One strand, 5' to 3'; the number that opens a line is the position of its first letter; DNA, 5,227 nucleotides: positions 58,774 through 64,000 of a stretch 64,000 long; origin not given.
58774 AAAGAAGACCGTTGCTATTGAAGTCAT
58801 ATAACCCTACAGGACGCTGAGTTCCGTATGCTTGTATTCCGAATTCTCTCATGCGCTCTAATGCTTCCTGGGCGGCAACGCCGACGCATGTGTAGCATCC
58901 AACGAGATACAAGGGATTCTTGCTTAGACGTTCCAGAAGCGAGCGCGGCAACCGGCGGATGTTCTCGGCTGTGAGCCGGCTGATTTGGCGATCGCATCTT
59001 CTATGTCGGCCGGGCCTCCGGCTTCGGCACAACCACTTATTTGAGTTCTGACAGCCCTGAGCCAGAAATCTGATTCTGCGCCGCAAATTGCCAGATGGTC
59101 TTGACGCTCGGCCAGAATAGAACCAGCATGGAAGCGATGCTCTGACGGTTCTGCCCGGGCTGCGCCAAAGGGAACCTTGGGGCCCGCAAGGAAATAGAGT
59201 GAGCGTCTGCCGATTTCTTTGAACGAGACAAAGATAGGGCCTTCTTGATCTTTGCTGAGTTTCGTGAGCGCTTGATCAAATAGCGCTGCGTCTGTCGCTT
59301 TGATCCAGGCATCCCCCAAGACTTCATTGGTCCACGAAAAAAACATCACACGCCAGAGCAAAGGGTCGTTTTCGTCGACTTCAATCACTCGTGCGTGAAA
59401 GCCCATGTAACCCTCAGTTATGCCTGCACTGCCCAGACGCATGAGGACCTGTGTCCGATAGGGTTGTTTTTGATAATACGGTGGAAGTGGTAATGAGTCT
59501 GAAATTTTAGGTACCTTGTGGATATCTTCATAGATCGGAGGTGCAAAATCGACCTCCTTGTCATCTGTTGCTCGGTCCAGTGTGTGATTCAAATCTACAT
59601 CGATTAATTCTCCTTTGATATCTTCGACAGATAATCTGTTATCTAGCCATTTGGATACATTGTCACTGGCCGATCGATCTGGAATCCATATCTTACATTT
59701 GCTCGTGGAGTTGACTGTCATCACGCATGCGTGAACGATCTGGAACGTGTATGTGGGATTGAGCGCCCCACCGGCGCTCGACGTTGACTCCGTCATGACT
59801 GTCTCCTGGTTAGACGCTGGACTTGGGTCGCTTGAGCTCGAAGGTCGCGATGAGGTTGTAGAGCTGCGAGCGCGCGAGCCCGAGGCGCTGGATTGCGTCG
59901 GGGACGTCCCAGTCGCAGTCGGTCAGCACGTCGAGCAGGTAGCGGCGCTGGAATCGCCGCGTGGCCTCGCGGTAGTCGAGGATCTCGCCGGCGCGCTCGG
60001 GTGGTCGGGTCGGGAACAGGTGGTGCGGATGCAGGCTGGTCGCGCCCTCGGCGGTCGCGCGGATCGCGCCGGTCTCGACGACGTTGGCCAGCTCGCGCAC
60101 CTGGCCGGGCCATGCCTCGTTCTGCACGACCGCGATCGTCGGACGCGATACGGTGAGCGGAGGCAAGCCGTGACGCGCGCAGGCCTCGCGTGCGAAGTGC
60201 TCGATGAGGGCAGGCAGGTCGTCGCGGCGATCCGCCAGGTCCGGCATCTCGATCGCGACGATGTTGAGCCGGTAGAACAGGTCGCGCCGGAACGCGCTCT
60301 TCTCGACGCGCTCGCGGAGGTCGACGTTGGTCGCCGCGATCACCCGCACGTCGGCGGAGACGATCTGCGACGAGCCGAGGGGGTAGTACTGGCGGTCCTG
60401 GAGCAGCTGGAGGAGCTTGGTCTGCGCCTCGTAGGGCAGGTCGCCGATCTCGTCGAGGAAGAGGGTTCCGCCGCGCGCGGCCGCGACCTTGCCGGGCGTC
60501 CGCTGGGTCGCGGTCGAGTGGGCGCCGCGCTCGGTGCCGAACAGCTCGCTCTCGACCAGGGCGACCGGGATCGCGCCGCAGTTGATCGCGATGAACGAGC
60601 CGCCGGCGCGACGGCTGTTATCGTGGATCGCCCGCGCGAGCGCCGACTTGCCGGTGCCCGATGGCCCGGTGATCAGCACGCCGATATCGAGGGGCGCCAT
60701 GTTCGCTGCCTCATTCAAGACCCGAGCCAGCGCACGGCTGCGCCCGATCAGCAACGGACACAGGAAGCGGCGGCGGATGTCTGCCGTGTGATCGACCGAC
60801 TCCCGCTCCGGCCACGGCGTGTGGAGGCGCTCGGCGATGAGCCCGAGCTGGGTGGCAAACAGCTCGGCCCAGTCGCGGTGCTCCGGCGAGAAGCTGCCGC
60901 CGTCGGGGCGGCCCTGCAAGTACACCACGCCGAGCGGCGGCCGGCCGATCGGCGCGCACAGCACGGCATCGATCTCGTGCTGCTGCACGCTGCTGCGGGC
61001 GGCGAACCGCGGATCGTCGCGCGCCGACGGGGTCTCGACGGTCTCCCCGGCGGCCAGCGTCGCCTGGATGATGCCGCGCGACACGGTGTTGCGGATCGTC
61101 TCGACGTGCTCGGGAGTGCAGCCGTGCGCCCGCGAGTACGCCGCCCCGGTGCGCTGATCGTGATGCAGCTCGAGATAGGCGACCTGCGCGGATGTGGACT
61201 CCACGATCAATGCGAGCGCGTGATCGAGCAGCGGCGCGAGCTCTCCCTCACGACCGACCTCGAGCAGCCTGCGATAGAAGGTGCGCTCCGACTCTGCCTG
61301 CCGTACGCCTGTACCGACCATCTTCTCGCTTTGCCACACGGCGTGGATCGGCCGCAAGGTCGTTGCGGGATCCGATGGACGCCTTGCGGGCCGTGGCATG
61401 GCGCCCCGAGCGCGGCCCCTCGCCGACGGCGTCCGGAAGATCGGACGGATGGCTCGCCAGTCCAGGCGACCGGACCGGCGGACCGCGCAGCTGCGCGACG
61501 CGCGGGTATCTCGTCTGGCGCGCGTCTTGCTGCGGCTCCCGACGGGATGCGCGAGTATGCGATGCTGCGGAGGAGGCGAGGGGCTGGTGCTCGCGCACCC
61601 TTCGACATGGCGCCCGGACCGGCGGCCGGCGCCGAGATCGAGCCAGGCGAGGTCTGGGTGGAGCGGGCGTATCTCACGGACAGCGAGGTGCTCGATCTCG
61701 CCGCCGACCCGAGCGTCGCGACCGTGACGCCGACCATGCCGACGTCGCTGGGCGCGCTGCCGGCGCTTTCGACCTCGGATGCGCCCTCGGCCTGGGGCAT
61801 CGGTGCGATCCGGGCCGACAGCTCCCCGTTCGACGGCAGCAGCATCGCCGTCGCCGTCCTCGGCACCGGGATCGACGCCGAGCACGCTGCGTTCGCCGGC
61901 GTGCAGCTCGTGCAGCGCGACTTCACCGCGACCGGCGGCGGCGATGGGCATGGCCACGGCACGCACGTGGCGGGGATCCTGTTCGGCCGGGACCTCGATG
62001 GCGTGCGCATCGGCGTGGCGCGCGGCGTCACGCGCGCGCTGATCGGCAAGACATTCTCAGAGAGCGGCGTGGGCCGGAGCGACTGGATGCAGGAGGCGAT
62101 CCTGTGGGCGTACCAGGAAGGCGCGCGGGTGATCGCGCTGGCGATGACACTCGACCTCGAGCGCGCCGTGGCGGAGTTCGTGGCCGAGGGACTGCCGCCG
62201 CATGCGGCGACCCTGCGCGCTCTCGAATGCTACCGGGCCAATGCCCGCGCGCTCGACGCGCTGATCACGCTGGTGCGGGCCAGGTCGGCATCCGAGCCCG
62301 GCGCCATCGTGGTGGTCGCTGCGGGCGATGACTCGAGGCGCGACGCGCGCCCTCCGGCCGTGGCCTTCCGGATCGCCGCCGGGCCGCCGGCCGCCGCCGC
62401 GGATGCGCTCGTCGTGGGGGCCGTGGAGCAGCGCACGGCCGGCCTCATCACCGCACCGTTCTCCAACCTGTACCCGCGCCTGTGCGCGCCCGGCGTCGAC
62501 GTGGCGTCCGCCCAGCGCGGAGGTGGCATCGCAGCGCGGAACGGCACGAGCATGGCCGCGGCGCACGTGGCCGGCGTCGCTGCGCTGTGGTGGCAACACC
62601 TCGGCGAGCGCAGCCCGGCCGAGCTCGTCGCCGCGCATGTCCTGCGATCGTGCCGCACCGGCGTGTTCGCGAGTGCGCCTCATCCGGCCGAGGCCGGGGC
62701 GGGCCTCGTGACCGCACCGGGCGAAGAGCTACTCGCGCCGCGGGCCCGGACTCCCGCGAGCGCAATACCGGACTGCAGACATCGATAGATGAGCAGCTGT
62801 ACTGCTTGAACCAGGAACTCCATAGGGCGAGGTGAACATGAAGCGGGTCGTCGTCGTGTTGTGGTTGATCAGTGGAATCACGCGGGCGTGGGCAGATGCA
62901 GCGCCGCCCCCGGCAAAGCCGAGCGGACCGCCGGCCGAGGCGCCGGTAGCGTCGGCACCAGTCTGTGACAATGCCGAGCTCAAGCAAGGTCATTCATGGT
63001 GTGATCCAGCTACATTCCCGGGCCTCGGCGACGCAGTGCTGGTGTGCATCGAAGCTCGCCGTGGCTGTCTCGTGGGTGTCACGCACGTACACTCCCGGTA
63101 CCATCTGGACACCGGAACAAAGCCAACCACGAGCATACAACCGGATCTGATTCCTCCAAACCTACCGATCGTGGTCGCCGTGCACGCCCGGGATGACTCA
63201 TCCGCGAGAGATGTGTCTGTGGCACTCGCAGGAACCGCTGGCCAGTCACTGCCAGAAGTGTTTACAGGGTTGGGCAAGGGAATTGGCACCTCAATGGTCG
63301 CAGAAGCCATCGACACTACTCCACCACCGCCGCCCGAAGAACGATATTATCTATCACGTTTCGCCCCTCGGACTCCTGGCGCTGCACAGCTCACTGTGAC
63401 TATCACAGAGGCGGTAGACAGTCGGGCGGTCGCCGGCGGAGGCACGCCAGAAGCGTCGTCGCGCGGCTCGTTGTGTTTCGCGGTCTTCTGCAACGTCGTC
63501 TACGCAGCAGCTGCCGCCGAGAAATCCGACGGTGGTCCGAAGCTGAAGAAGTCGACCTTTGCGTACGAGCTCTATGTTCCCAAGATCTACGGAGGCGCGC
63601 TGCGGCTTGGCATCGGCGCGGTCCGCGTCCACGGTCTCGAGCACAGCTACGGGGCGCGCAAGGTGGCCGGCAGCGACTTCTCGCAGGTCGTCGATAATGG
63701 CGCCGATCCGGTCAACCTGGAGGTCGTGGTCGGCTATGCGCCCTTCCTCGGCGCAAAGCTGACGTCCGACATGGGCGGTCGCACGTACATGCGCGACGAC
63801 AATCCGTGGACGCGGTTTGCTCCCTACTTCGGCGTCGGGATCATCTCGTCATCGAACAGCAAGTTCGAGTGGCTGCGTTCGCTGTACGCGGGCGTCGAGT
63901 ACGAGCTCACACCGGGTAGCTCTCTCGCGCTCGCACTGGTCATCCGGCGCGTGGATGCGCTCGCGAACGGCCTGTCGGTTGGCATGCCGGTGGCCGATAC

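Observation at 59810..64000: Divergent EBP-type regulator, sigma54-like promoter, S8-like protein and secreted protein module with eroded signature motifs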

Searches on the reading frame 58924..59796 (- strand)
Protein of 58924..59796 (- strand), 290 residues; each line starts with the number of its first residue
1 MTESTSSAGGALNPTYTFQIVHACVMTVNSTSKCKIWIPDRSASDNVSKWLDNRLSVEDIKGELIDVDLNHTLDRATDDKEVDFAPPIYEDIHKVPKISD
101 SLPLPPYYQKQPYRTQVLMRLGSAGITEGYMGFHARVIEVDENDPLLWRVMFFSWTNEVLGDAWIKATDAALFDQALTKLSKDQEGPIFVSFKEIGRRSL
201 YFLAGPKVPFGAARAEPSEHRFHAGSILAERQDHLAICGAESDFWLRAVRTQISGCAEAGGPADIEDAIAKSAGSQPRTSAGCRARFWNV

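Call 6: search_protein_families(library=pfam, proteins=[window:58924-59796:-], max_evalue=0.01)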
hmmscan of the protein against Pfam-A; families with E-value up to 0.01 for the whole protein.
window:58924-59796:- (290 aa): 0 families

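Call 7: search_protein_families(library=padloc, proteins=[window:58924-59796:-], max_evalue=0.01)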
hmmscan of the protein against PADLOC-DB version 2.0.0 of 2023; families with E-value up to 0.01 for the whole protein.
window:58924-59796:- (290 aa): 0 families

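Call 8: search_protein_families(library=ncbifam, proteins=[window:58924-59796:-], max_evalue=0.01)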
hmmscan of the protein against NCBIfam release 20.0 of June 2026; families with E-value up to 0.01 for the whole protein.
window:58924-59796:- (290 aa): 0 families

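Call 70: find_homologous_proteins(query=window:58924-59796:-, max_evalue=0.001)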
Query window:58924-59796:- (290 aa): 2 proteins with E <= 0.001 among 1722 candidates.
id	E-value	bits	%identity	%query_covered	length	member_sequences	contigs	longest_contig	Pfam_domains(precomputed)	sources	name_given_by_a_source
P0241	3.5e-196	668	100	100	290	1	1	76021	-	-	-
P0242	1.3e-159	548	91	87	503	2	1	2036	-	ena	-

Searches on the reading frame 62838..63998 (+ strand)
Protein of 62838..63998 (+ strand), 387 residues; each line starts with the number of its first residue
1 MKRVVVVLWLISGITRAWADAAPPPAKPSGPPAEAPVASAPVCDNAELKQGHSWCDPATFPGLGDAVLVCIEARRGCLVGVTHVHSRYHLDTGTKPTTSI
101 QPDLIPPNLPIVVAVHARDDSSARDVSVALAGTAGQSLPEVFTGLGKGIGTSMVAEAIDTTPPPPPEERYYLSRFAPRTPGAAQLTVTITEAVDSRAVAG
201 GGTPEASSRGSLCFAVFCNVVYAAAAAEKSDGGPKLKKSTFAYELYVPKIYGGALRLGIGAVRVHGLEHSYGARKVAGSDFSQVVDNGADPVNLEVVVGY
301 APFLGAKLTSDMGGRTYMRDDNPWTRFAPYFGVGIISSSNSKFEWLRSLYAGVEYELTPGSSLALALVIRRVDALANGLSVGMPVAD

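Call 6: search_protein_families(library=pfam, proteins=[window:62838-63998:+], max_evalue=0.01)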
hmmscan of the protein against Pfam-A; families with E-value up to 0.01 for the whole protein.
window:62838-63998:+ (387 aa): 0 families

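Call 7: search_protein_families(library=padloc, proteins=[window:62838-63998:+], max_evalue=0.01)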
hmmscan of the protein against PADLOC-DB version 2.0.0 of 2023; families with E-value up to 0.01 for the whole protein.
window:62838-63998:+ (387 aa): 0 families

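Call 8: search_protein_families(library=ncbifam, proteins=[window:62838-63998:+], max_evalue=0.01)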
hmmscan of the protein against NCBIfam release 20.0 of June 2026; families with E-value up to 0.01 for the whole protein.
window:62838-63998:+ (387 aa): 0 families

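Call 75: search_protein_representatives(protein=window:62838-63998:+)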
Query: 387 residues. Proteins with E-value up to 0.001 (for the whole library): 296; up to 1e-10: 179; up to 1e-30: 13. The best 150 are listed.
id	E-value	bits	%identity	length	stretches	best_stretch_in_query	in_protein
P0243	8.5e-126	436.3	100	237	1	187-387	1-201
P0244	1.0e-71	258.2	51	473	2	230-385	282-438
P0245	8.1e-62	225.7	48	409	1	38-384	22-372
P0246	3.8e-59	216.9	45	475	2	165-386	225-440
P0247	5.2e-58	213.1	48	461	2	182-385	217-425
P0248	2.6e-56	207.5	50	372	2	233-387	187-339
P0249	3.0e-49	184.3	44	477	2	210-382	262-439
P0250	3.8e-46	174.1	43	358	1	77-387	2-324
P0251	4.8e-39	150.7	64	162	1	262-385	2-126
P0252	3.5e-34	134.7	41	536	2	230-387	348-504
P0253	5.3e-32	127.5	40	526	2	230-387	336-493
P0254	1.1e-31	126.5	36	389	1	37-385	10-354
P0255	3.8e-31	124.7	37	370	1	104-386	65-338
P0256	6.0e-29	117.5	45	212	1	232-387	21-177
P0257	6.5e-29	117.4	40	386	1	167-387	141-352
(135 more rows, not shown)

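Call 85: predict_structure(alignment_id=A2)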
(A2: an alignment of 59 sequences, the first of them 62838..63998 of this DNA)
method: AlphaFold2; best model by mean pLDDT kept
length: 387 residues; sequences in the alignment: 59
mean_pLDDT: 79.3   pTM: 0.71
mean pLDDT of the five models: 79.3, 78.8, 77.9, 77.5, 77.3
residues with pLDDT >= 90: 170; 70-90: 105; 50-70: 73; < 50: 39
segments of 3 or more residues with pLDDT < 50: 148-166, 207-221
pLDDT, mean of each block of 10 residues (from residue 1): 54 54 69 78 73 84 91 91 68 56 90 88 86 92 63 39 55 95 95 75 53 44 55 84 95 96 85 93 93 93 92 87 93 84 83 95 96 92 90
secondary structure, 60 per line:
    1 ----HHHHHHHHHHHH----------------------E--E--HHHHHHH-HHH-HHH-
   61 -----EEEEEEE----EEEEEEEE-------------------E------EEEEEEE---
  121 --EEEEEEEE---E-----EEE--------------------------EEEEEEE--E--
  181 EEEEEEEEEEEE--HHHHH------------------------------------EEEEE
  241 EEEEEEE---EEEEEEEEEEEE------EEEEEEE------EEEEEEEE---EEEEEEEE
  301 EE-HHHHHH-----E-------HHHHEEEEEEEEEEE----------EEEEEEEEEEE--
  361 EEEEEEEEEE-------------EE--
elements in order: H5-16 H45-51 E66-72 E77-84 E111-117 E123-130 E140-142 E169-175 E181-192 H195-199 E236-247 E251-262 E269-275 E282-289 E293-302 H304-309 H323-326 E327-337 E348-358 E361-370

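Call 88: fold_search(model_id=the predicted structure, library=pdb)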
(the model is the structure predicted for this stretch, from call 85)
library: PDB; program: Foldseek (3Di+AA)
matches with E <= 10: 276; with E <= 0.001: 0
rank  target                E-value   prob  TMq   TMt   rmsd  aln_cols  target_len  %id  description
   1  7sqc_X0               1.1e-01  0.13  0.16  0.08  25.7       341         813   10  Ciliary C1 central pair apparatus isolated from Chlamydomonas reinhardtii (released 2022-04-13)
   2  2bk1                  1.7e-01  0.02  0.05  0.04  28.0       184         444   12  The pore structure of pneumolysin, obtained by fitting the alpha carbon trace of perfringolysin O into a cryo-EM map (released 2005-05-04)
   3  9xpf_G                3.1e-01  0.11  0.11  0.14  13.5       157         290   10  The structure of sheath and tube proteins of phage Phikz (released 2026-02-11)
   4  9lbn_L                4.7e-01  0.05  0.10  0.14  23.6       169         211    7  The composite cryo-EM structure of the head-to-tail connector and head-proximal tail components of bacteriophage phiXa (released 2025-05-07)
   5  4ak2_A                5.9e-01  0.04  0.10  0.13  27.4       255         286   10  Structure of BT4661, a SusE-like surface located polysaccharide binding protein from the Bacteroides thetaiotaomicron  (released 2013-03-06)
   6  9jgh_D                6.2e-01  0.02  0.08  0.13  34.6       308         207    9  cryo-EM structure of the TTP polymer at the tube's end (released 2025-07-16)
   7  9jlf_E                7.0e-01  0.06  0.12  0.17  24.4       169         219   10  Cryo-EM Structure of Bacteriophage FCWL1 head-to-tail interface (released 2025-01-22)
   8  8de6_A                7.0e-01  0.04  0.09  0.09  22.0       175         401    5  Oligomeric C9 in complex with aE11 Fab (released 2023-01-25)
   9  4zk8                  7.8e-01  0.12  0.14  0.17  12.6       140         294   14  Copper-containing nitrite reductase from thermophilic bacterium Geobacillus thermodenitrificans (Re-refined) (released 2015-05-20)
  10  3x1e                  7.8e-01  0.12  0.14  0.17  12.6       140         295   14  Structure of copper-containing nitrite reductase from Geobacillus thermodenitrificans without chloride (released 2015-11-18)
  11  8d0z_B                7.8e-01  0.03  0.07  0.04  22.7       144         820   17  S728-1157 IgG in complex with SARS-CoV-2-6P-Mut7 Spike protein (focused refinement) (released 2023-03-22)
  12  8cka_A                8.7e-01  0.11  0.15  0.12  16.8       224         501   11  Deinococcus radidurans HPI S-layer (released 2023-04-19)
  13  8d81_A                8.7e-01  0.02  0.07  0.04  25.9       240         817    9  Cereblon~DDB1 bound to Pomalidomide (released 2022-07-20)
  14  3wia_A                1.0e+00  0.12  0.14  0.18  13.2       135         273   12  Crystal structure of the N-terminal 1-37 residues deleted mutant of Geobacillus copper nitrite reductase (released 2014-07-23)
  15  9fx2                  1.0e+00  0.03  0.11  0.04  23.9       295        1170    7  Structure of methylamine activated CD109 (released 2025-03-19)
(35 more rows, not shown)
